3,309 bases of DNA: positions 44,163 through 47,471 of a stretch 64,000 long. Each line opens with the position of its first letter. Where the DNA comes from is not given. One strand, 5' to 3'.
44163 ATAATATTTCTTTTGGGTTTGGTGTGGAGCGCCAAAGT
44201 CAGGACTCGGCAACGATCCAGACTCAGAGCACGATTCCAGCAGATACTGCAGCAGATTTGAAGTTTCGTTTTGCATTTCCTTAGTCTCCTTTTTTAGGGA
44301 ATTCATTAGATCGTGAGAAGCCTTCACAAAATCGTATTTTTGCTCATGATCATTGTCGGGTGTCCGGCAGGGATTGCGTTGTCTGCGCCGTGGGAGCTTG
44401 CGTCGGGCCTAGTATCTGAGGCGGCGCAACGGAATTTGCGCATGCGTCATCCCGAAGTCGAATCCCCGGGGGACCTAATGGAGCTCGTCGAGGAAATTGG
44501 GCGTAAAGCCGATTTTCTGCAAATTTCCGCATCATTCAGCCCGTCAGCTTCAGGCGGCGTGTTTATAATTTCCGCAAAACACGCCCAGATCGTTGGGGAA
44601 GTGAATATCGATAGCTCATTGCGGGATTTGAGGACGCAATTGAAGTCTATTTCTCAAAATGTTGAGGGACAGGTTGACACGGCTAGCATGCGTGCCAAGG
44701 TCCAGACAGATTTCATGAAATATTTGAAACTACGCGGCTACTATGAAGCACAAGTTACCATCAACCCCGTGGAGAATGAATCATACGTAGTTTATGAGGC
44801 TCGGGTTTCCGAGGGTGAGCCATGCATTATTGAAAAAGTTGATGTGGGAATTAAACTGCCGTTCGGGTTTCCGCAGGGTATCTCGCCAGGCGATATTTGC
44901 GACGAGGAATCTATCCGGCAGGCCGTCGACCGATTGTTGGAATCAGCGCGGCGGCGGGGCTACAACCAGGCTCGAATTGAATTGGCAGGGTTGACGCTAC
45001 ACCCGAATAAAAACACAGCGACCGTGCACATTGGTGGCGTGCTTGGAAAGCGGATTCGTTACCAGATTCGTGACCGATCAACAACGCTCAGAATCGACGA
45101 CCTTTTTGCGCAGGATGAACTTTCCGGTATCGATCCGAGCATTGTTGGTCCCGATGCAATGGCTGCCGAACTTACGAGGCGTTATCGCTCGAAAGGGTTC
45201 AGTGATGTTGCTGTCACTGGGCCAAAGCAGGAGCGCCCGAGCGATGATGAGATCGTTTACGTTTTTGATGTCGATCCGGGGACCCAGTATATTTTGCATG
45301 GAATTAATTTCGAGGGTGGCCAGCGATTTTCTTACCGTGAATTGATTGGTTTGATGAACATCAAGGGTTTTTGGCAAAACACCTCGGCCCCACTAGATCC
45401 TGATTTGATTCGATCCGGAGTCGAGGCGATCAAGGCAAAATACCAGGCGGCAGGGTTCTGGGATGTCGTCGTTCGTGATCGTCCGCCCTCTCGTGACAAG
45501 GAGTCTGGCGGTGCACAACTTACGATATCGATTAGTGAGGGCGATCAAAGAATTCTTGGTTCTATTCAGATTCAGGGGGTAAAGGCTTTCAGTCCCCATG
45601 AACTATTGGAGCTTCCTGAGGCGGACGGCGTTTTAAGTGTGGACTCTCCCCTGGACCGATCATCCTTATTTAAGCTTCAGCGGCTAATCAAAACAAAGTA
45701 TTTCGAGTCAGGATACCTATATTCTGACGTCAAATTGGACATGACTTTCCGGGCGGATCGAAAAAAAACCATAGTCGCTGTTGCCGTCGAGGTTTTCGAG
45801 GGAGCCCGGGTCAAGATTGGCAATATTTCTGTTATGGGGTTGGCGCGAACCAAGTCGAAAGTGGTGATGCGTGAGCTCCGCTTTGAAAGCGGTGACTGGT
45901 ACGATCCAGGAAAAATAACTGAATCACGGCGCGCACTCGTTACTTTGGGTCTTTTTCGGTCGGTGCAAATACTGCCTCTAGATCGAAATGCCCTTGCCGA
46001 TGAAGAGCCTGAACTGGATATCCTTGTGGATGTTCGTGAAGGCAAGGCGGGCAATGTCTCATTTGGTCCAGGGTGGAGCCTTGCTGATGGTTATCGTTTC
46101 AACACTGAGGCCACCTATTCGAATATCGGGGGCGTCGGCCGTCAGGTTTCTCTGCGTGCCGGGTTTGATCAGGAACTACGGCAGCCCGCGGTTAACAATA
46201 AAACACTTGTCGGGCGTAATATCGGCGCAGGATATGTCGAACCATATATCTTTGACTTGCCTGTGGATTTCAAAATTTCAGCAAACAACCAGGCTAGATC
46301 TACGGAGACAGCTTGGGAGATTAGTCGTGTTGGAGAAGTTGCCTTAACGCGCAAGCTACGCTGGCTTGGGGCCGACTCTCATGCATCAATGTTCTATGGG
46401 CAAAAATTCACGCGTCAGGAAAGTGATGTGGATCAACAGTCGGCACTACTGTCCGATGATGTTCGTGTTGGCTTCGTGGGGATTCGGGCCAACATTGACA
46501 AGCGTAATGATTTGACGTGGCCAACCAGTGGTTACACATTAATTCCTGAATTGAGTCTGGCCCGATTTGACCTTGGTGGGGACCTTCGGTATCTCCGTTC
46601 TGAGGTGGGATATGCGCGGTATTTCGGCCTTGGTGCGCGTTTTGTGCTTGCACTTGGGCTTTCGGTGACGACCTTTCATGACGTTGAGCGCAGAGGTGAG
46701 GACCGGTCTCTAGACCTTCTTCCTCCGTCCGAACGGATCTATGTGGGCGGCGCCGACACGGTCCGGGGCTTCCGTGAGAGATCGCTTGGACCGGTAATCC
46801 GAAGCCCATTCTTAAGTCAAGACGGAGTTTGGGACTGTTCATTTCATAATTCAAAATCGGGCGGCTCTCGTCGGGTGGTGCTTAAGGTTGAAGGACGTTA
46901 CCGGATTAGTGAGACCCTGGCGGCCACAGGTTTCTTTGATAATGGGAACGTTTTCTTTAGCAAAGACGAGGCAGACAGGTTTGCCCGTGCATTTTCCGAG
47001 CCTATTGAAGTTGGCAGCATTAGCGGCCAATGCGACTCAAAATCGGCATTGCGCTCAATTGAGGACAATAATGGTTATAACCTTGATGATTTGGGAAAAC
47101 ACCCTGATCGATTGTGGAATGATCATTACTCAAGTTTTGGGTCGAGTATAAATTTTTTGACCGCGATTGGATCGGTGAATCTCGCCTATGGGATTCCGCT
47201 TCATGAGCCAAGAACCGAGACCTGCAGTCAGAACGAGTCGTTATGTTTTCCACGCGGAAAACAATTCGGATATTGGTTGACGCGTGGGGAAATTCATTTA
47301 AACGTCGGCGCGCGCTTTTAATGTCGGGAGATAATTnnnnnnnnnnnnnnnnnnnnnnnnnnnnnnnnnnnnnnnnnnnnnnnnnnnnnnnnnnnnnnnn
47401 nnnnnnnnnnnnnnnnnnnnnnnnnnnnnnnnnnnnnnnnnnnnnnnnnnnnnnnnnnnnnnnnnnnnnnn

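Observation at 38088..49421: Operon-like cluster wrapping TamB and a giant Omp85 in three uncharacterised cytoplasmic-type proteins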

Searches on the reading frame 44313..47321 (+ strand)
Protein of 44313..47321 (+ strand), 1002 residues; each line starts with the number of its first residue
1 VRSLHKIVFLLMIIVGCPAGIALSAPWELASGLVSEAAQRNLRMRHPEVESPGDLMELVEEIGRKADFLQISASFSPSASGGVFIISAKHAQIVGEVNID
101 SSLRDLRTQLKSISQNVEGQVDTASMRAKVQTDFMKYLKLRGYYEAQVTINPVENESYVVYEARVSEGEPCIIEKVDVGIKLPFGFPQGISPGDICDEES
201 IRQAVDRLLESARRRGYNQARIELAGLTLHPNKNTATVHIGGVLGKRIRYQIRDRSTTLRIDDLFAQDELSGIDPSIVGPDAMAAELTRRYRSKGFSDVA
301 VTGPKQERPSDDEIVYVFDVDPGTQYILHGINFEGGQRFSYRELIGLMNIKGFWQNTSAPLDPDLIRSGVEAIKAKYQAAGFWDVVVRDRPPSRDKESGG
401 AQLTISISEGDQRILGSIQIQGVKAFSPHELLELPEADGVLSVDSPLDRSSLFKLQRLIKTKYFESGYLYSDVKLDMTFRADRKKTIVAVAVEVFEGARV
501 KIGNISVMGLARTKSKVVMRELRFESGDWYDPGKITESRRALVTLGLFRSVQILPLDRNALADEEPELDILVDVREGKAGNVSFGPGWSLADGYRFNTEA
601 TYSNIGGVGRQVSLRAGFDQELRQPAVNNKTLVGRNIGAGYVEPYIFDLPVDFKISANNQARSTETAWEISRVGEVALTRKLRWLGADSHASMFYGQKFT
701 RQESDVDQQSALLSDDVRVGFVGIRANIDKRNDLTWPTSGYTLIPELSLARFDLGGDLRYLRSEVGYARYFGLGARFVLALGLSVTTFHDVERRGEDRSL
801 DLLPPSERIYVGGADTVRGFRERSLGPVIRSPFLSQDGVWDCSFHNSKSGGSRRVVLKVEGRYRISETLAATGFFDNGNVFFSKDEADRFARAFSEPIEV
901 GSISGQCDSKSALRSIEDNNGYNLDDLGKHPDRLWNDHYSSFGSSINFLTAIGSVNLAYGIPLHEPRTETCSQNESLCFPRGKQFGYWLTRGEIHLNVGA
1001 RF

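Call 3: search_protein_families(library=pfam, proteins=[window:44313-47321:+], max_evalue=0.01)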
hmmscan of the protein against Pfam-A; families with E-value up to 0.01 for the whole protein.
window:44313-47321:+ (1002 aa): 5 families
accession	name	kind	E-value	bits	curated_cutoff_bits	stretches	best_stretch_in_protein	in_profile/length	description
PF07244.20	POTRA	-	6e-38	129.9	21.3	3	500-577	1-79/79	Surface antigen variable number repeat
PF01103.29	Omp85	-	8.6e-27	94.9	24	1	604-1002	1-325/325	Omp85 superfamily domain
PF08479.16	POTRA_2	-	0.00058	20.1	24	0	417-475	5-59/76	POTRA domain, ShlB-type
PF03865.19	ShlB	-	0.0014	18.6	22.7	1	799-825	230-256/311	Haemolysin secretion/activation protein ShlB/FhaC/HecB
PF17243.7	POTRA_TamA_1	-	0.0019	18.7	26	0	112-156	21-63/74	POTRA domain TamA domain 1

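Call 12: search_protein_families(library=ncbifam, proteins=[window:44313-47321:+], max_evalue=0.1)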
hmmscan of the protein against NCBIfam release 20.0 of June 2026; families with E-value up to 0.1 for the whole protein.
window:44313-47321:+ (1002 aa): 6 families
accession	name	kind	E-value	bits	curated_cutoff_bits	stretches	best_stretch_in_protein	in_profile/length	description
TIGR03303.1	OM_YaeT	equivalog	6.7e-74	249.6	297.15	2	283-970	108-729/741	outer membrane protein assembly factor BamA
NF047950.2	ATportTamA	equivalog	9.6e-25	87.2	625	2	371-884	56-521/569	autotransporter assembly complex protein TamA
NF008287.0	PRK11067.1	subfamily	3.3e-23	82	1181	1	327-616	176-460/802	outer membrane protein assembly factor BamA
NF052279.1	lipo_TamL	exception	5.6e-17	61.5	400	2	802-894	597-682/747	translocation and assembly module lipoprotein TamL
NF058613.1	OMPAssmBamADein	equivalog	2.3e-05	22.6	1050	1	504-620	410-525/857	outer membrane protein assembly factor BamA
TIGR00992.1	3a0901s03IAP75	subfamily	0.00022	19.6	1163.25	1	458-609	231-381/718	IAP75 family chloroplast envelope protein translocase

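Call 51: search_solved_structures(query=window:44313-47318:+, max_evalue=0.00001)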
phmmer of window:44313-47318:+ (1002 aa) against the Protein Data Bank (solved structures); distinct sequences matched with E-value up to 0.00001: 45.
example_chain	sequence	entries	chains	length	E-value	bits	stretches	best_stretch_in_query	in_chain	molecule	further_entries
4k3b_A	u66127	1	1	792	9.8e-25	90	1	285-833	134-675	Outer membrane protein assembly factor BamA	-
9cmw_A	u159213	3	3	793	1.3e-24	89.7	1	285-833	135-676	Outer membrane protein assembly factor BamA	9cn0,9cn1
9pxj_A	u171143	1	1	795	1.8e-17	65.9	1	284-615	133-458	BamA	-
9pxg_A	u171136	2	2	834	5.5e-17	64.4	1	284-615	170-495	Outer membrane protein assembly factor BamA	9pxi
5or1_A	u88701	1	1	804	1.2e-16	63.3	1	323-616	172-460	Outer membrane protein assembly factor BamA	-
28jq_A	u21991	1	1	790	1.3e-15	59.9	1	324-615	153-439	Outer membrane protein assembly factor BamA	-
9mgf_A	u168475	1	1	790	1.4e-15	59.8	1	323-615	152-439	Outer membrane protein assembly factor BamA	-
8pz1_A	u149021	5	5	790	1.4e-15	59.7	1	323-615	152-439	Outer membrane protein assembly factor BamA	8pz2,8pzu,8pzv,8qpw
8adg_A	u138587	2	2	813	1.5e-15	59.6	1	323-615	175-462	Outer membrane protein assembly factor BamA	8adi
7nri_A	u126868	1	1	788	1.5e-15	59.6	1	324-615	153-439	Outer membrane protein assembly factor BamA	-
5ayw_A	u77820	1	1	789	1.5e-15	59.6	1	323-615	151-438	Outer membrane protein assembly factor BamA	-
9mge_A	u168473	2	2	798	1.6e-15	59.6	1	325-615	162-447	Outer membrane protein assembly factor BamA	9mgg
28jr_A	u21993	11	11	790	1.6e-15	59.6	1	324-615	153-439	Outer membrane protein assembly factor BamA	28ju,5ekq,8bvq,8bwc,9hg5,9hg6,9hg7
6v05_A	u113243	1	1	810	1.6e-15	59.6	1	323-615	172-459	Outer membrane protein assembly factor BamA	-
28jl_A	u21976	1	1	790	1.6e-15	59.6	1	324-615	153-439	Outer membrane protein assembly factor BamA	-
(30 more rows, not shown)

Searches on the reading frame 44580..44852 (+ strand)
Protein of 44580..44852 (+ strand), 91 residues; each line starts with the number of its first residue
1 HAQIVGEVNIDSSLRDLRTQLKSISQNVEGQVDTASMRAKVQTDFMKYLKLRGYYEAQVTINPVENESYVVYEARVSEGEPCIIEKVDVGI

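Call 83: search_protein_families(library=pfam, proteins=[window:44580-44852:+], max_evalue=10)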
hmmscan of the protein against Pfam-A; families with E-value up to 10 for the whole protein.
seq(91 aa): 4 families
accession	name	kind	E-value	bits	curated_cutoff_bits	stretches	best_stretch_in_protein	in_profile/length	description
PF07244.20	POTRA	-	0.0035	18.5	21.3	1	5-72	3-74/79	Surface antigen variable number repeat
PF17243.7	POTRA_TamA_1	-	0.01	16.4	26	1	21-67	19-63/74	POTRA domain TamA domain 1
PF11854.14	MtrB_PioB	-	0.023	13.7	23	1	23-58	268-303/635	Putative outer membrane beta-barrel porin, MtrB/PioB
PF24785.1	RXYLT1_C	-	0.062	13.2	27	1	4-85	24-106/187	RXYLT1 C-terminal domain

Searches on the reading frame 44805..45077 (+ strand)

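Call 83: search_protein_families(library=pfam, proteins=[window:44805-45077:+], max_evalue=10)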
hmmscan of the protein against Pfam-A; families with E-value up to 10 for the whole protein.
seq(91 aa): 1 family
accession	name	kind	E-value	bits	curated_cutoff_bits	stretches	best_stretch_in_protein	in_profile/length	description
PF07244.20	POTRA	-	0.0038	18.3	21.3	1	25-75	24-73/79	Surface antigen variable number repeat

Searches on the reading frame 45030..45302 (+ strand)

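Call 83: search_protein_families(library=pfam, proteins=[window:45030-45302:+], max_evalue=10)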
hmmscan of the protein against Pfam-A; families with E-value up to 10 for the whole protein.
seq(91 aa): 1 family
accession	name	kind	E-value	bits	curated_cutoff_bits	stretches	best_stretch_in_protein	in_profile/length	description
PF07244.20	POTRA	-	0.085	14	21.3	1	46-84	41-79/79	Surface antigen variable number repeat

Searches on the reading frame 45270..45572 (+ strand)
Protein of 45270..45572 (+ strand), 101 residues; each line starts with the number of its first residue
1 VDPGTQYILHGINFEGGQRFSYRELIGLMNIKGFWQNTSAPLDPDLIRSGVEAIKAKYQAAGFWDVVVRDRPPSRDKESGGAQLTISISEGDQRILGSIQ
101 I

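Call 83: search_protein_families(library=pfam, proteins=[window:45270-45572:+], max_evalue=10)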
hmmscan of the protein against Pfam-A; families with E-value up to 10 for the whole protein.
seq(101 aa): 1 family
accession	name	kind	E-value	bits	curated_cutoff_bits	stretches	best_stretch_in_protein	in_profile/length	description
PF07244.20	POTRA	-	2.4e-09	38.2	21.3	1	7-91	1-79/79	Surface antigen variable number repeat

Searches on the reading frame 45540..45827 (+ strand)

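Call 83: search_protein_families(library=pfam, proteins=[window:45540-45827:+], max_evalue=10)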
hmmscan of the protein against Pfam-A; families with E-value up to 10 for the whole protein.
seq(96 aa): 2 families
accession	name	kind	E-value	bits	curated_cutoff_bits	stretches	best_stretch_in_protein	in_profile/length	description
PF07244.20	POTRA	-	4.1e-07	31.1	21.3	1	7-88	4-79/79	Surface antigen variable number repeat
PF08479.16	POTRA_2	-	0.0078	16.5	24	1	8-66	5-59/76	POTRA domain, ShlB-type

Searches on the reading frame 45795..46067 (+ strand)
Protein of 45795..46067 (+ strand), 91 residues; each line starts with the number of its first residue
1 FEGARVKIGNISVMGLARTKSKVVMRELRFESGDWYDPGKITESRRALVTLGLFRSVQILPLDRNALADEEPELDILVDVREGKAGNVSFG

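Call 83: search_protein_families(library=pfam, proteins=[window:45795-46067:+], max_evalue=10)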
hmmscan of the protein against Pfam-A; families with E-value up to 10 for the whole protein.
seq(91 aa): 1 family
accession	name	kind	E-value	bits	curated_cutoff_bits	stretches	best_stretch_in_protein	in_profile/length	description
PF07244.20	POTRA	-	5.5e-10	40.3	21.3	1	6-83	1-79/79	Surface antigen variable number repeat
